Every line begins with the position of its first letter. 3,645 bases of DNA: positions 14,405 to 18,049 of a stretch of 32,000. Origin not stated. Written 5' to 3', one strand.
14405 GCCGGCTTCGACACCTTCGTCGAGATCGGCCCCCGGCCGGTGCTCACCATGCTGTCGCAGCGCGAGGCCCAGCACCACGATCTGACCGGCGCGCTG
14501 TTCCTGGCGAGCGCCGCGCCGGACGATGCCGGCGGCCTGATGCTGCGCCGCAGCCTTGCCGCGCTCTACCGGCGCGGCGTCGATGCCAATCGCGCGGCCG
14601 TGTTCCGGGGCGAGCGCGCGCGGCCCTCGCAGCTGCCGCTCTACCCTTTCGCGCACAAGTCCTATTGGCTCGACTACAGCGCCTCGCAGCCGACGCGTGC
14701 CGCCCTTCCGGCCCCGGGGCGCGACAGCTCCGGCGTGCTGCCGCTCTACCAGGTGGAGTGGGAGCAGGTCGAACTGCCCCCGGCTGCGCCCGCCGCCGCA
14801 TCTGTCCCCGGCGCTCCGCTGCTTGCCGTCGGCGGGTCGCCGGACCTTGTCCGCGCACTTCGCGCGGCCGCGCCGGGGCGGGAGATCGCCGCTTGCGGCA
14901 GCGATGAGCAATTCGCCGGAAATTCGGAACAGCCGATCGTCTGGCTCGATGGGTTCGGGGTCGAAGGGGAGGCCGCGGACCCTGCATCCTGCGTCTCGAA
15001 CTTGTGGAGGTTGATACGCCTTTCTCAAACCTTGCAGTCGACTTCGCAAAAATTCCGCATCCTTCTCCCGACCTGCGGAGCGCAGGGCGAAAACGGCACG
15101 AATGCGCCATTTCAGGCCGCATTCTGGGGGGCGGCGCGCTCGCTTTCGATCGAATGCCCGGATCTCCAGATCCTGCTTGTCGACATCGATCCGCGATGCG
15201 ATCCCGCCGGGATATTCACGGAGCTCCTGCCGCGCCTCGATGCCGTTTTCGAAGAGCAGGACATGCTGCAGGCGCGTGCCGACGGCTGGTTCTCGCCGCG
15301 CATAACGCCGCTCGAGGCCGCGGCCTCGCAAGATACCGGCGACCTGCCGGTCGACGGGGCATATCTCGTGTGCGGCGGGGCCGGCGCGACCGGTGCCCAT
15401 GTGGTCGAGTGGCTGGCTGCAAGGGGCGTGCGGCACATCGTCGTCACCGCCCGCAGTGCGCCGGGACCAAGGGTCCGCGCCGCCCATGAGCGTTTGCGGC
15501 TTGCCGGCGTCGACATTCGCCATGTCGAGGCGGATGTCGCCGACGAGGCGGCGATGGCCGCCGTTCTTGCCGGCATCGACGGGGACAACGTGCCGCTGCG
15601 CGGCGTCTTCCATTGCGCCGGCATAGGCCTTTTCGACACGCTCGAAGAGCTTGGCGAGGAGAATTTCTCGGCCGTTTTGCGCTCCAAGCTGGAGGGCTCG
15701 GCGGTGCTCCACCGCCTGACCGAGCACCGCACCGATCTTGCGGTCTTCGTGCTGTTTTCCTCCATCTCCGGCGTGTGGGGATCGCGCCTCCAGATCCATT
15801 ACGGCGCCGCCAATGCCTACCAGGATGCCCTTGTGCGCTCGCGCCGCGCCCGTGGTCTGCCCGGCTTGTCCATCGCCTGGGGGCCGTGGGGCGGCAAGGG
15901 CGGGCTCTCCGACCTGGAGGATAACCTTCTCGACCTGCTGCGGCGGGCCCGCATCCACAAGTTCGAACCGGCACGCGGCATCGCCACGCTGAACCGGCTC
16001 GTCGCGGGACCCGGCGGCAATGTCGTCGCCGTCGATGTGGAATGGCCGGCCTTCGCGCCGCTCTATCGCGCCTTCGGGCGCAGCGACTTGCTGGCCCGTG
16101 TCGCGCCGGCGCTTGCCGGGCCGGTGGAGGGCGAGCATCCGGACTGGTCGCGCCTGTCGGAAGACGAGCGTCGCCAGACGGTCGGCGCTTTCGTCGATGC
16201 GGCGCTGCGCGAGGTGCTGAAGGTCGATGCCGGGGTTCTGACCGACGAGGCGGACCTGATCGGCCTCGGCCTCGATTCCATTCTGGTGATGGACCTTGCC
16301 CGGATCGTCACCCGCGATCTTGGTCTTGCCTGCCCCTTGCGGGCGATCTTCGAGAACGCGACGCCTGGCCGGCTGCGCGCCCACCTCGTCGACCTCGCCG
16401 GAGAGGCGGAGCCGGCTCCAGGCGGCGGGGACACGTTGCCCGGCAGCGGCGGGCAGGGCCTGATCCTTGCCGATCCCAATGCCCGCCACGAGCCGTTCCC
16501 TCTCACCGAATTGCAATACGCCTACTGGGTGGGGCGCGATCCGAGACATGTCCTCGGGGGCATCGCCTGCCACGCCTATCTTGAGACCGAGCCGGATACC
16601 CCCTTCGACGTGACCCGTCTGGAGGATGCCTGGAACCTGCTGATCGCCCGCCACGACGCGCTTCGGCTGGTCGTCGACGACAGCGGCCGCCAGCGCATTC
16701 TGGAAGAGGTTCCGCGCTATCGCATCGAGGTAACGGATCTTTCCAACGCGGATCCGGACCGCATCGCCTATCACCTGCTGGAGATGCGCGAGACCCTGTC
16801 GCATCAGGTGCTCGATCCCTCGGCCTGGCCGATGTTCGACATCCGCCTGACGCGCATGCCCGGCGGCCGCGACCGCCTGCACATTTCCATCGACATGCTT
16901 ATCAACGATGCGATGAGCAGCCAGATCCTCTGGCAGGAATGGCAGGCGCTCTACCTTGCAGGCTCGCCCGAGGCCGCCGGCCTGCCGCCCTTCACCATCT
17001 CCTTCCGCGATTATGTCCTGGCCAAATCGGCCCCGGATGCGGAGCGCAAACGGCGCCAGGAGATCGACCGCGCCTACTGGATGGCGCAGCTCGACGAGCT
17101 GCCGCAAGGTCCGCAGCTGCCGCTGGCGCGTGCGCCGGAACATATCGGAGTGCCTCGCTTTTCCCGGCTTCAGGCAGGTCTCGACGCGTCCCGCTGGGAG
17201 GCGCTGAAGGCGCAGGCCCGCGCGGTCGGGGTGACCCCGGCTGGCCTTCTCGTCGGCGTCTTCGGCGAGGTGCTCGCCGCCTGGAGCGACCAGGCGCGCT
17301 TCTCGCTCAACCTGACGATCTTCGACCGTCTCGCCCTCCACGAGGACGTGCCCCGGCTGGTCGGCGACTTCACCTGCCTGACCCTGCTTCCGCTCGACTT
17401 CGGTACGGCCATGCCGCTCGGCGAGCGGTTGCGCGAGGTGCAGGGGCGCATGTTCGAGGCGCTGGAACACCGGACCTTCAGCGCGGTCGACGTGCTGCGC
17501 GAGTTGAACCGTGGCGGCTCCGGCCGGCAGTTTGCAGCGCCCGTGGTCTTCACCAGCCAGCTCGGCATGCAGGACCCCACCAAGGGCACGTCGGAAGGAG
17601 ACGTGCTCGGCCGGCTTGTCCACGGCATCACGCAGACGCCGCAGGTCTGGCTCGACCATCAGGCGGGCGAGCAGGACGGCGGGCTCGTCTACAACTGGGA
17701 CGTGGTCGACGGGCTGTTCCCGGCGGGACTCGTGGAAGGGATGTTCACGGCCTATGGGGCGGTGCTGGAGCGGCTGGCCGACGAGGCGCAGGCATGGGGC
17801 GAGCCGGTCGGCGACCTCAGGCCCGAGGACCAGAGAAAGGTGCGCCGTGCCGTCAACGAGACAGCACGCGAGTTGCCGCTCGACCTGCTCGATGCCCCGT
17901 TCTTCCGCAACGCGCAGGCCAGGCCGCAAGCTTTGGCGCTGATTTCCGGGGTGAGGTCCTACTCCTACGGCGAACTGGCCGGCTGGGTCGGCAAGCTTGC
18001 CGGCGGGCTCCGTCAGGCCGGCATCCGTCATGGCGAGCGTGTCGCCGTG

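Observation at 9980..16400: FAAL-primed KS-AT-KR-ACP module fused in front of an HMWP2-like bis-heterocyclising NRPS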

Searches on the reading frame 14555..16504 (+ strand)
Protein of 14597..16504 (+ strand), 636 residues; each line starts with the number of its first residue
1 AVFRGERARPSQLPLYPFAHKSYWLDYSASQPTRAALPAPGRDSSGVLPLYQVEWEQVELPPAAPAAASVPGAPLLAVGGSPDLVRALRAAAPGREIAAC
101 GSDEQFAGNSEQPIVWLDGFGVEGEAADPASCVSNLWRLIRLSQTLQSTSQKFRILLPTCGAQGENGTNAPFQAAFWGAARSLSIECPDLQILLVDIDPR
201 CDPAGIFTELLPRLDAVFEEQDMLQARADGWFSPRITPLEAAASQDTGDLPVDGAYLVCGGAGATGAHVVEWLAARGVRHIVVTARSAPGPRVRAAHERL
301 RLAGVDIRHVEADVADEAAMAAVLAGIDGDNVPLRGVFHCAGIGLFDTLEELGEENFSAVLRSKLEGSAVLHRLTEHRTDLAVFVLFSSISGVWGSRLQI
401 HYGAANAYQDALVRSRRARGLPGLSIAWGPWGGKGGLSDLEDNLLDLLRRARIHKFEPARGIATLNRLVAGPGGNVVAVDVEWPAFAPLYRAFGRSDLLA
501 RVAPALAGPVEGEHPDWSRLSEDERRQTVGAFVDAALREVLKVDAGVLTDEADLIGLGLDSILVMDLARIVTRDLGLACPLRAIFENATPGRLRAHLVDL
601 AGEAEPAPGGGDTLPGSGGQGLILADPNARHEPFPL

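Call 43: find_homologous_proteins(query=window:14597-16504:+, max_evalue=1e-30)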
Query window:14597-16504:+ (636 aa): 37 proteins with E <= 1e-30 among 8000 candidates.
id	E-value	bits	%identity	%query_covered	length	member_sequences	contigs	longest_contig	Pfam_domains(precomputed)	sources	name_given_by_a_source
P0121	5.3e-102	360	36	100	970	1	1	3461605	PF08659.17,PF00668.26,PF00550.32,PF13561.13,PF00106.32,PF22953.4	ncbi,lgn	ncbi:MAG: Phenyloxazoline synthase MbtB [Candidatus Erwinia impunctatus]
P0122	1.4e-56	210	30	96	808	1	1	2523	PF08659.17,PF00550.32,PF13561.13,PF00106.32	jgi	-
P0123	6.3e-48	182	32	95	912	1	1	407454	PF08659.17,PF09277.18,PF00550.32,PF00106.32,PF01370.28,PF00698.27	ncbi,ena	-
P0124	1.1e-47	181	34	68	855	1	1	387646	PF08659.17,PF16363.12,PF02719.22,PF00550.32,PF18369.7,PF00106.32,PF01370.28,PF22953.4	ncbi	ncbi:SDR family NAD(P)-dependent oxidoreductase, partial [Streptomyces sp. NEAU-H33]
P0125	5.8e-47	179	33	74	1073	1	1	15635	PF08659.17,PF21089.4,PF00550.32,PF13561.13,PF14765.13,PF00106.32,PF23297.2,PF22953.4,PF00698.27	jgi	jgi:acyl transferase domain-containing protein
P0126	8.1e-47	178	36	69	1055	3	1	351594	PF08659.17,PF16363.12,PF00550.32,PF18369.7,PF00106.32,PF01370.28,PF22953.4,PF00698.27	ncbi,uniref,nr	ncbi:hypothetical protein GCM10010260_44870 [Streptomyces filipinensis]|uniref:Carrier domain-contai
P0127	9.4e-46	175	34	77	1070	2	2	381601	PF08659.17,PF21089.4,PF00550.32,PF13561.13,PF14765.13,PF00106.32,PF23297.2,PF22953.4,PF00698.27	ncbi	ncbi:SDR family NAD(P)-dependent oxidoreductase [Nonomuraea recticatena]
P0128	2.0e-45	173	35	67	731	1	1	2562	PF08659.17,PF16363.12,PF02719.22,PF00550.32,PF13561.13,PF18369.7,PF00106.32,PF01370.28,PF22953.4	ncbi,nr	ncbi:SDR family NAD(P)-dependent oxidoreductase, partial [Streptomyces sp. SID69]|nr:SDR family NAD(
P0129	3.0e-45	173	34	81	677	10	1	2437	PF08659.17,PF16363.12,PF02719.22,PF00550.32,PF00106.32,PF01370.28,PF22953.4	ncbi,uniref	ncbi:SDR family NAD(P)-dependent oxidoreductase, partial [Streptomyces sp. NPDC058398]|uniref:type I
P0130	2.6e-44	170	34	59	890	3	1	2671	PF08659.17,PF13561.13,PF00106.32,PF00698.27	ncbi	ncbi:MAG: SDR family NAD(P)-dependent oxidoreductase, partial [Caldilinea sp.]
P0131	1.1e-42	164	33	68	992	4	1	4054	PF08659.17,PF16363.12,PF02719.22,PF00550.32,PF18369.7,PF00106.32,PF01370.28,PF22953.4,PF00698.27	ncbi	ncbi:SDR family NAD(P)-dependent oxidoreductase, partial [Streptomyces sp. NRAIS4]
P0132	1.4e-42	164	31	95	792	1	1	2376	PF08659.17,PF00109.33,PF00550.32,PF13561.13,PF00106.32,PF01370.28,PF22953.4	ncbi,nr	ncbi:MAG TPA: type I polyketide synthase, partial [Nocardioides sp.]|nr:type I polyketide synthase [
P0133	2.1e-42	164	34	67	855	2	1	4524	PF08659.17,PF00550.32,PF13561.13,PF18369.7,PF00106.32,PF01370.28,PF22953.4,PF00698.27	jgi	jgi:acyl transferase domain-containing protein/acyl carrier protein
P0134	2.5e-42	163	35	54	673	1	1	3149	PF08659.17,PF00107.33,PF00550.32,PF13561.13,PF00106.32,PF23297.2,PF13602.13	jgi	jgi:NADPH:quinone reductase-like Zn-dependent oxidoreductase/acyl carrier protein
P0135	3.7e-42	163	33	53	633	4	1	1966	PF08659.17,PF00107.33,PF00550.32,PF13561.13,PF00106.32,PF13602.13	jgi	jgi:NADPH:quinone reductase-like Zn-dependent oxidoreductase/acyl carrier protein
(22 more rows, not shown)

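Call 61: predict_structure(alignment_id=A2)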
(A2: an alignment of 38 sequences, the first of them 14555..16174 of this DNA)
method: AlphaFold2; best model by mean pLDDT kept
length: 540 residues; sequences in the alignment: 38
mean_pLDDT: 82.5   pTM: 0.83
mean pLDDT of the five models: 82.5, 82.1, 81.0, 80.7, 80.5
residues with pLDDT >= 90: 327; 70-90: 71; 50-70: 84; < 50: 58
segments of 3 or more residues with pLDDT < 50: 25-52, 82-84, 521-540
pLDDT, mean of each block of 10 residues (from residue 1): 58 60 48 41 39 58 95 89 58 65 66 55 66 56 88 91 88 90 90 95 93 91 90 94 96 76 90 95 97 98 94 98 98 98 97 94 95 96 98 97 96 96 96 96 82 75 92 95 91 94 88 82 43 45
secondary structure, 60 per line:
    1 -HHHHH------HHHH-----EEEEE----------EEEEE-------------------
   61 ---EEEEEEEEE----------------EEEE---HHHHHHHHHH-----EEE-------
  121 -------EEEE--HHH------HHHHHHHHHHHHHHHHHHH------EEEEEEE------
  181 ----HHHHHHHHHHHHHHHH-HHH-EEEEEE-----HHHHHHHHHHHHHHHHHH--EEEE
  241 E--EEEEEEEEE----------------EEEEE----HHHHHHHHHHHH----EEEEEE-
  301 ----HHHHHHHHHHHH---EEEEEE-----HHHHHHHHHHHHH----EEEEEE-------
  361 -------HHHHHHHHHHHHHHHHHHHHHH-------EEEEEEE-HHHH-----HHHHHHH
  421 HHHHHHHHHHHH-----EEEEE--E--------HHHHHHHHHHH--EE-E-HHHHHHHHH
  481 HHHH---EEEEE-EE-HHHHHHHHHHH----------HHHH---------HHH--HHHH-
elements in order: H2-6 H13-16 E22-26 E37-41 E64-72 E89-92 H96-105 E111-113 E128-131 H143-161 E168-174 H185-200 E206-211 H217-234 E237-241 E244-252 E269-273 H278-289 E294-299 H305-316 E320-325 H331-343 E348-353 H368-389 E397-403 H405-408 H414-432 E438-442 H454-464 H472-484 E488-492 H497-507 H518-521 H536-539

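Call 63: fold_search(model_id=the predicted structure, library=pdb)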
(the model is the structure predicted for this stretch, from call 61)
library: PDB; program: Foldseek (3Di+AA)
matches with E <= 10: 1970; with E <= 0.001: 1836
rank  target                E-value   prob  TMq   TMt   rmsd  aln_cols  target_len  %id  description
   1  5xwv_A                1.8e-34  1.00  0.74  0.83   4.0       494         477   30  Substrate-bound Structure of a Ketoreductase from the Second Module of the amphotericin Polyketide Synthases (released 2018-06-06)
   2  5xww_A                3.3e-34  1.00  0.74  0.84   3.5       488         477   31  Substrate-bound Structure of G355T/Q364H mutant of a Ketoreductase from amphotericin Polyketide Synthases (released 2018-06-06)
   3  4dif_A                6.0e-34  1.00  0.75  0.85   3.4       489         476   30  Structure of A1-type ketoreductase (released 2013-02-13)
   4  3mjs_A                1.1e-33  1.00  0.75  0.84   3.3       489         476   30  Structure of A-type Ketoreductases from Modular Polyketide Synthase (released 2010-08-18)
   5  3mjs_B                1.5e-33  1.00  0.74  0.83   3.4       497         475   29  Structure of A-type Ketoreductases from Modular Polyketide Synthase (released 2010-08-18)
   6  4imp_B                2.4e-33  1.00  0.69  0.72   4.6       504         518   28  The missing linker: a dimerization motif located within polyketide synthase modules (released 2013-03-27)
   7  4imp_C                3.2e-33  1.00  0.73  0.75   3.4       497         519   28  The missing linker: a dimerization motif located within polyketide synthase modules (released 2013-03-27)
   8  4imp_A                4.3e-33  1.00  0.73  0.76   3.3       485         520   30  The missing linker: a dimerization motif located within polyketide synthase modules (released 2013-03-27)
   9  3mjv_B                5.1e-33  1.00  0.74  0.83   4.1       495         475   30  Structure of A-type Ketoreductases from Modular Polyketide Synthase (released 2010-08-18)
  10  3mjt_A                1.2e-32  1.00  0.75  0.85   3.4       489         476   30  Structure of A-type Ketoreductases from Modular Polyketide Synthase (released 2010-08-18)
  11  3mjt_B                1.5e-32  1.00  0.72  0.81   4.3       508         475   29  Structure of A-type Ketoreductases from Modular Polyketide Synthase (released 2010-08-18)
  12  3mje_A                1.7e-32  1.00  0.74  0.84   3.4       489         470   30  Structure of A-type Ketoreductases from Modular Polyketide Synthase (released 2010-08-18)
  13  3mje_B                3.9e-32  1.00  0.73  0.84   3.3       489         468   29  Structure of A-type Ketoreductases from Modular Polyketide Synthase (released 2010-08-18)
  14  4imp_D                5.9e-32  1.00  0.73  0.76   3.4       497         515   28  The missing linker: a dimerization motif located within polyketide synthase modules (released 2013-03-27)
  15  3mjv_A                1.1e-31  1.00  0.75  0.85   3.4       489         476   30  Structure of A-type Ketoreductases from Modular Polyketide Synthase (released 2010-08-18)
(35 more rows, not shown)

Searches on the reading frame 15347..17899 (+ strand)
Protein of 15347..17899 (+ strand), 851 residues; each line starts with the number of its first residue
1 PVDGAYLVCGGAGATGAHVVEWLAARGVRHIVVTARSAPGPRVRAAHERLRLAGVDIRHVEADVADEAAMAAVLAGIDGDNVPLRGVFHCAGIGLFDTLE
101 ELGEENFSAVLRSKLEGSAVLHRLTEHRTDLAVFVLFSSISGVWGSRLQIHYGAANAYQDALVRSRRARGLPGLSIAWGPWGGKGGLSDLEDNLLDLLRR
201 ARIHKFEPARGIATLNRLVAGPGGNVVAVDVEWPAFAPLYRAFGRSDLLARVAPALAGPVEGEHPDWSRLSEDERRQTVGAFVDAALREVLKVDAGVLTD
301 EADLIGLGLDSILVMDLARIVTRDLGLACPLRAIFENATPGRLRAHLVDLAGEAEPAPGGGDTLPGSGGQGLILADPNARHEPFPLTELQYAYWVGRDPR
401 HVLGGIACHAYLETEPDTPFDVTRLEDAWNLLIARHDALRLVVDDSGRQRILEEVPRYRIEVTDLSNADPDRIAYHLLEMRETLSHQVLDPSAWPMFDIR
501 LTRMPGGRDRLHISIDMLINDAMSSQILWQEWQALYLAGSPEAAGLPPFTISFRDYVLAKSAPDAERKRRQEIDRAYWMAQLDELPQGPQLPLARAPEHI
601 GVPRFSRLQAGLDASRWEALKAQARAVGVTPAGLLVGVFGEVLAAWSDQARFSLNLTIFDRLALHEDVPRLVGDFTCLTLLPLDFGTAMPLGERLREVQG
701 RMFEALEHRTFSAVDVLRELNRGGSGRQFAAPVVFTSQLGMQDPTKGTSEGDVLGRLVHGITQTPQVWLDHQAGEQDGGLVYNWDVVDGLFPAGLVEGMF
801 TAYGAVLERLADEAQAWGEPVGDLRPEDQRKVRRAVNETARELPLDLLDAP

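Call 19: find_related_loci(query=A1, collection=genome_contigs, flank=10000)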
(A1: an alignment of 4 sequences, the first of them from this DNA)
Query A1 (851 aa) in genome_contigs; peptide patterns used: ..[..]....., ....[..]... (x = any residue, [..] = any of these).
64 stretches matched a pattern; 38 encode a relative of the query (tblastn E <= 1e-3); 36 distinct loci.
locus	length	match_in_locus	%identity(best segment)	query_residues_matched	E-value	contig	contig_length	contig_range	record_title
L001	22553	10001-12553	93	1-851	0e+0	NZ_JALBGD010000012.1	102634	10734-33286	Stappia sp. WLB 29 Scaffold12, whole genome shotgun sequence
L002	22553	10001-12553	95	1-851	0e+0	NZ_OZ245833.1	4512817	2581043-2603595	MAG: Stappia sp. isolate c34293d0-7391-468b-bd1f-a47200a021ac chromosome 1, complete sequence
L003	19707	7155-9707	95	1-851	0e+0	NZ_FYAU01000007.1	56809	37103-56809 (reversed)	Stappia sp. TSB10P1A, whole genome shotgun sequence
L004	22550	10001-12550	60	3-849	0e+0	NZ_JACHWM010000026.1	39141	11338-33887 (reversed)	Methylobacterium sp. R2-1 Ga0299752_26, whole genome shotgun sequence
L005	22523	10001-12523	58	2-849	0e+0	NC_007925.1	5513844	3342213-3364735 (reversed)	Rhodopseudomonas palustris BisB18, complete sequence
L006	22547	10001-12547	49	3-849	0e+0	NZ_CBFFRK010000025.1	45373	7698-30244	Erwinia sp. V71 NODE_25_length_45373_cov_75.685866, whole genome shotgun sequence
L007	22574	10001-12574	50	4-849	0e+0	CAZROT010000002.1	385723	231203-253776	MAG TPA_asm: uncultured Yersinia sp. isolate SRP329715_co2_279 genome assembly, contig: NODE_23_length_385723_cov_10.852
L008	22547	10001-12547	48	3-850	0e+0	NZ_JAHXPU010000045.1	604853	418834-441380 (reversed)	Pantoea sp. B65 407, whole genome shotgun sequence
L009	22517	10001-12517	48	13-849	0e+0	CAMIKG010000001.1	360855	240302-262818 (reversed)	MAG: uncultured Erwinia sp. isolate 4viR7d6rW3_bin.4.MAG genome assembly, contig: NODE_1_length_360855_cov_12.492348, wh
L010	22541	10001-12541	48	7-849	0e+0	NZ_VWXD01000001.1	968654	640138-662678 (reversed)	Candidatus Pantoea formicae isolate Acro-805 NODE_1_length_968654_cov_71.848006, whole genome shotgun sequence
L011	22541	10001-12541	49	7-849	0e+0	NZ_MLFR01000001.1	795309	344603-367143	Pantoea rwandensis strain LMG 26275 Contig0001_, whole genome shotgun sequence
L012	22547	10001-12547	49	3-849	0e+0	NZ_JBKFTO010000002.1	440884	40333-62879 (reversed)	Pseudomonas sp. 18175 Scaffold2, whole genome shotgun sequence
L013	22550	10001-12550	47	3-849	0e+0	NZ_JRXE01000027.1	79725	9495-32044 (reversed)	Winslowiella iniecta strain B120 contig000027, whole genome shotgun sequence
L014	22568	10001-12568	49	3-849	0e+0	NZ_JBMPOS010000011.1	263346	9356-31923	Undibacterium sp. Di27W NODE_11_length_263346_cov_34.099670_11, whole genome shotgun sequence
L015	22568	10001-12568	49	3-849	0e+0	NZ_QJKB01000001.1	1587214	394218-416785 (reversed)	Undibacterium pigrum strain DSM 19792 Ga0244539_101, whole genome shotgun sequence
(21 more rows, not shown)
